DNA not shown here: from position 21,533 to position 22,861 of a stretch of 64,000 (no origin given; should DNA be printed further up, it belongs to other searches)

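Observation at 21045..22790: Unknown genes apparently co-transcribed with zur-znuACB from a strong shared-motif promoter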

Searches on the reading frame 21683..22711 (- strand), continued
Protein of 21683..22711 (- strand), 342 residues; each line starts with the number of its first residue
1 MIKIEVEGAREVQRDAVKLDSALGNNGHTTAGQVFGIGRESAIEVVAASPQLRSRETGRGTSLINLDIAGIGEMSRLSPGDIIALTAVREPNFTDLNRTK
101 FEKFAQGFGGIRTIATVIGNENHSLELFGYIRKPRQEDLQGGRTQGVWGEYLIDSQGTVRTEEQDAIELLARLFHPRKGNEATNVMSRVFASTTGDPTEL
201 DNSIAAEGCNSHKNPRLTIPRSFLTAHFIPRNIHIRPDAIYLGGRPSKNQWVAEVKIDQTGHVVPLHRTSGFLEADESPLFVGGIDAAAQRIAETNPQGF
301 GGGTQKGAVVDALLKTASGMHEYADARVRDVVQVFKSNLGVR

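Call 59: search_protein_families(library=pfam, proteins=[L009:1292-1813:+, L011:8908-9873:+, L007:1278-1724:+, L011:7677-7853:+, L007:73-246:-, L011:10311-11510:+], max_evalue=1)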
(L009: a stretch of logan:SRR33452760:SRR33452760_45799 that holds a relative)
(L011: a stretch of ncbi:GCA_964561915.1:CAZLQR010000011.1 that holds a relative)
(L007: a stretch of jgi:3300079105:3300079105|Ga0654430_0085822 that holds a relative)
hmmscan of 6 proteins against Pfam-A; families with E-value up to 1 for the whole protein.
L009:1292-1813:+ (173 aa): 5 families
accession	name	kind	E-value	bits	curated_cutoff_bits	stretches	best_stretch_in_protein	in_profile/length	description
PF12773.13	DZR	-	0.0018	18.8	27.3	1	143-168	11-36/45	Double zinc ribbon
PF07191.17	Zn_ribbon_6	-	0.0069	16.8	25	1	137-167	9-40/67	Double zinc ribbon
PF13923.12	zf-C3HC4_2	-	0.013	15.8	27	1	138-162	14-40/40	Zinc finger, C3HC4 type (RING finger)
PF24938.1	DUF7755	-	0.038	13.9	27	1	15-49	110-143/150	Domain of unknown function (DUF7755)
PF13668.12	Ferritin_2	-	0.073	13.6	24.7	1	8-54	3-45/138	Ferritin-like domain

L011:8908-9873:+ (321 aa): 1 family
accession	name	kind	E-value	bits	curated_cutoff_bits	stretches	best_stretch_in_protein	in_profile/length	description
PF21066.3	Reovirus_L2_MT2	-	0.23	11.4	27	1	90-116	81-107/231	Reovirus core-spike protein lambda-2 (L2), methyltransferase-2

L007:1278-1724:+ (148 aa): 5 families
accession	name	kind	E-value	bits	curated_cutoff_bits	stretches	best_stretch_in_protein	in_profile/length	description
PF12773.13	DZR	-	0.044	14.4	27.3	1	120-147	6-32/45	Double zinc ribbon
PF10891.13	DUF2719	-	0.049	14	26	1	31-83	9-61/81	Protein of unknown function (DUF2719)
PF25742.1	Phage_Gene33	-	0.11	13.1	27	0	48-74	72-98/100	Phage Gene 33 protein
PF07191.17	Zn_ribbon_6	-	0.12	12.9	25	1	122-147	12-37/67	Double zinc ribbon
PF18912.6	DZR_2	-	0.28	11.5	27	1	128-147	9-29/56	Double zinc ribbon domain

L011:7677-7853:+ (58 aa): 0 families

L007:73-246:- (57 aa): 0 families

L011:10311-11510:+ (399 aa): 6 families
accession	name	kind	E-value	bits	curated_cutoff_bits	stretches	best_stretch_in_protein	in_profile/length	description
PF07995.17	GSDH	-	3.1e-16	60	25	1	143-326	82-276/332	Glucose / Sorbosone dehydrogenase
PF23500.1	DUF7133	-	1.8e-11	44.4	27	1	97-327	56-291/385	Domain of unknown function (DUF7133)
PF01436.27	NHL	-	0.00013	22.3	20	1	124-142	1-20/28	NHL repeat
PF08450.18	SGL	-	0.0016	18.6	26.3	1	126-242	41-152/246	SMP-30/Gluconolactonase/LRE-like region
PF20067.5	SSL_N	-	0.04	14.2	18.9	0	84-100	26-42/46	Strictosidine synthase-like, N-terminal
PF25021.1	TEN_NHL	-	0.064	12.7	27.1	1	111-149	128-167/357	Teneurin NHL domain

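Call 69: search_protein_families(library=phrogs, proteins=[window:21683-22711:-], max_evalue=0.01)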
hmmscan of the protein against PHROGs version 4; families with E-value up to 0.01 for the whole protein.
window:21683-22711:- (342 aa): 0 families

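Call 73: find_encoding_contigs(protein=P0021, flank=7000, max_places=2)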
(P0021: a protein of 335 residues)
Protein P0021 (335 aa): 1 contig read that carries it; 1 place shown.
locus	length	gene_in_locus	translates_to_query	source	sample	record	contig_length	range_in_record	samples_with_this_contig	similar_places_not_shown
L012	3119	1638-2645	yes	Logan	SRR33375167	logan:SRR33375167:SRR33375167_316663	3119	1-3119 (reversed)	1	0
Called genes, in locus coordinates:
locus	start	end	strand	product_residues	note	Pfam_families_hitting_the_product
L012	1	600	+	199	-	?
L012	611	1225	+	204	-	PF14329:DUF4386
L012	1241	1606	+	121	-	-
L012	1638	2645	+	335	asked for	-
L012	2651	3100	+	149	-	-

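Call 74: find_encoding_contigs(protein=P0027, flank=7000, max_places=2)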
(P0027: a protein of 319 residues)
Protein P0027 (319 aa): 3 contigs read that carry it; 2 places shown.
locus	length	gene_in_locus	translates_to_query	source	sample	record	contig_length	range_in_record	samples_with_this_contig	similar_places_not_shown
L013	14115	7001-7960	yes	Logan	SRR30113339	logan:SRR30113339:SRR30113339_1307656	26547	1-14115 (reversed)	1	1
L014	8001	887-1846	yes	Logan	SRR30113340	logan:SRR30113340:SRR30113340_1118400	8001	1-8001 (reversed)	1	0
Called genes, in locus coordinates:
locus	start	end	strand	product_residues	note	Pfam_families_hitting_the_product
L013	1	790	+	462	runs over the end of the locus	PF00875:DNA_photolyase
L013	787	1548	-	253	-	PF00702:Hydrolase (faint), PF08282:Hydrolase_3, PF05116:S6PP (weak)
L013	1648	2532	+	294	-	PF03851:UvdE, PF01261:AP_endonuc_2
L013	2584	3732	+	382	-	PF09992:NAGPA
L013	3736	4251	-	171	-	-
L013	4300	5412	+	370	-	PF13167:GTP-bdg_N, PF16360:GTP-bdg_M, PF03193:RsgA_GTPase (faint), PF01926:MMR_HSR1, PF02421:FeoB_N, PF16897:MMR_HSR1_Xtn (faint)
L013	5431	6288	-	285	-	PF02540:NAD_synthase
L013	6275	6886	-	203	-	PF01467:CTP_transf_like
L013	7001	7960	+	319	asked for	-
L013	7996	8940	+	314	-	-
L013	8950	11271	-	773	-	PF00403:HMA, PF00122:E1-E2_ATPase, PF00702:Hydrolase, PF12710:HAD (weak), PF08282:Hydrolase_3 (faint)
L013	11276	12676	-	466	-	PF00403:HMA, PF13386:DsbD_2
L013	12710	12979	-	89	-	PF02583:Trns_repr_metal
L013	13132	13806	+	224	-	PF13462:Thioredoxin_4, PF01323:DSBA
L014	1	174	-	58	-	?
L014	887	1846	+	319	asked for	-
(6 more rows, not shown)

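Call 75: find_encoding_contigs(protein=P0031, flank=7000, max_places=2)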
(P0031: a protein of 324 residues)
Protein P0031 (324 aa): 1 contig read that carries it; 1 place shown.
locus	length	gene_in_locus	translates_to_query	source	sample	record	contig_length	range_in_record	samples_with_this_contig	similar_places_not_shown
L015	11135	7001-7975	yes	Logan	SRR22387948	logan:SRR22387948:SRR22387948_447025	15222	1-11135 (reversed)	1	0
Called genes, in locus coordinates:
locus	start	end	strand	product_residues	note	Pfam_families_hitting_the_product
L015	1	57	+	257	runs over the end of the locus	PF00005:ABC_tran, PF02463:SMC_N (faint), PF13304:AAA_21 (faint)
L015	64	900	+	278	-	PF00950:ABC-3, PF01032:FecCD (weak)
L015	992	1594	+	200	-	-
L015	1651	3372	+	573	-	PF03717:PBP_dimer, PF00905:Transpeptidase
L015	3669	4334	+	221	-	PF13030:DUF3891 (weak)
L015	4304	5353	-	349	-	PF04055:Radical_SAM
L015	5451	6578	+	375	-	PF07907:YibE_F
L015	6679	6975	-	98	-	-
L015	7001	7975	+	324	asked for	-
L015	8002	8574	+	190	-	-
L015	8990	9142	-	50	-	-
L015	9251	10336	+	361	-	PF07995:GSDH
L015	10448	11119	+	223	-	-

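Call 91: search_protein_families(library=pfam, proteins=[P0029], max_evalue=0.01)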
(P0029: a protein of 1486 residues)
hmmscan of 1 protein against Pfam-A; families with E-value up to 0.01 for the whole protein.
P0029 (1486 aa): 25 families
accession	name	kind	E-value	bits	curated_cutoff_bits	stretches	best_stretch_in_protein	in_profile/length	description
PF00041.27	fn3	-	1.2e-138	452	25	15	1204-1289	3-81/84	Fibronectin type III domain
PF25059.1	FN3_DSCAM-DSCAML_C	-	5.6e-69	229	39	8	85-141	20-76/89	DSCAM/DSCAML C-terminal Fn3-like domain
PF16656.11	Pur_ac_phosph_N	-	2.1e-54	182.5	30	8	822-911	3-93/93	Purple acid Phosphatase, N-terminal domain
PF25788.1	Ig_Rha78A_N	-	1.3e-38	131.9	27.4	8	1218-1293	21-101/105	Rha78A-like, N-terminal immunoglobulin domain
PF21605.3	CRLF2-like_D2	-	4e-22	78.5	27.3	0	90-147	32-87/94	Cytokine receptor-like factor 2-like, D2 domain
PF07198.17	DUF1410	-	1.6e-16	60.8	25.5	0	295-317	26-49/61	Protein of unknown function (DUF1410)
PF09294.16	Interfer-bind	-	8.4e-16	58.6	21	0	867-904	58-96/104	Interferon-alpha/beta receptor, fibronectin type III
PF02018.23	CBM_4_9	-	3e-15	57.2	25.9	0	295-328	45-78/136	Carbohydrate binding domain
PF04234.18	CopC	-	2.9e-13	51.1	23.3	0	1237-1285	37-86/92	CopC domain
PF14221.11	DUF4330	-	1e-12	49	27.6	0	1167-1230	50-111/167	Domain of unknown function (DUF4330)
PF17425.8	Arylsulfotran_N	-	1.1e-12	48.3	24.2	0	1234-1288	28-84/88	Arylsulfotransferase Ig-like domain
PF24169.1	Fn3-I_PB4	-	4.5e-10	40.3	27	0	271-319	21-67/88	Straight fiber protein PB4 first Fn3-like domain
PF22825.2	HpiC1-like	-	6.2e-10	39.9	27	0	306-333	78-100/174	HpiC1 cyclase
PF13064.11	DUF3927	-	1.2e-09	38.4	25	0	399-420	10-31/53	Protein of unknown function (DUF3927)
PF24928.1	DUF7748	-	1.7e-09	38.1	25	0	102-140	14-52/92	Domain of unknown function (DUF7748)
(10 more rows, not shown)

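Call 95: search_protein_families(library=padloc, proteins=[window:21683-22711:-], max_evalue=0.01)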
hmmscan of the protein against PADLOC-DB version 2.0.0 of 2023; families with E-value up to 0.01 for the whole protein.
window:21683-22711:- (342 aa): 0 families

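Call 104: search_dna_similar(query=window:21683-22711:-, collection=plasmids, mode=protein, max_evalue=0.001, max_rows=5)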
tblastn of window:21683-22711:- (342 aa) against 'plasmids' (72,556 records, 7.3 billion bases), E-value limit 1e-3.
No match.

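Call 105: search_dna_similar(query=window:21683-22711:-, collection=phages, mode=protein, max_evalue=0.001, max_rows=5)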
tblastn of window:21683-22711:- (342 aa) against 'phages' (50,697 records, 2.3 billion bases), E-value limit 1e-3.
No match.
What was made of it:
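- Tried and rejected: tblastn of the 342-aa protein against plasmids and phages gave no match, so there is no sign of a mobile origin (calls 104, 105).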
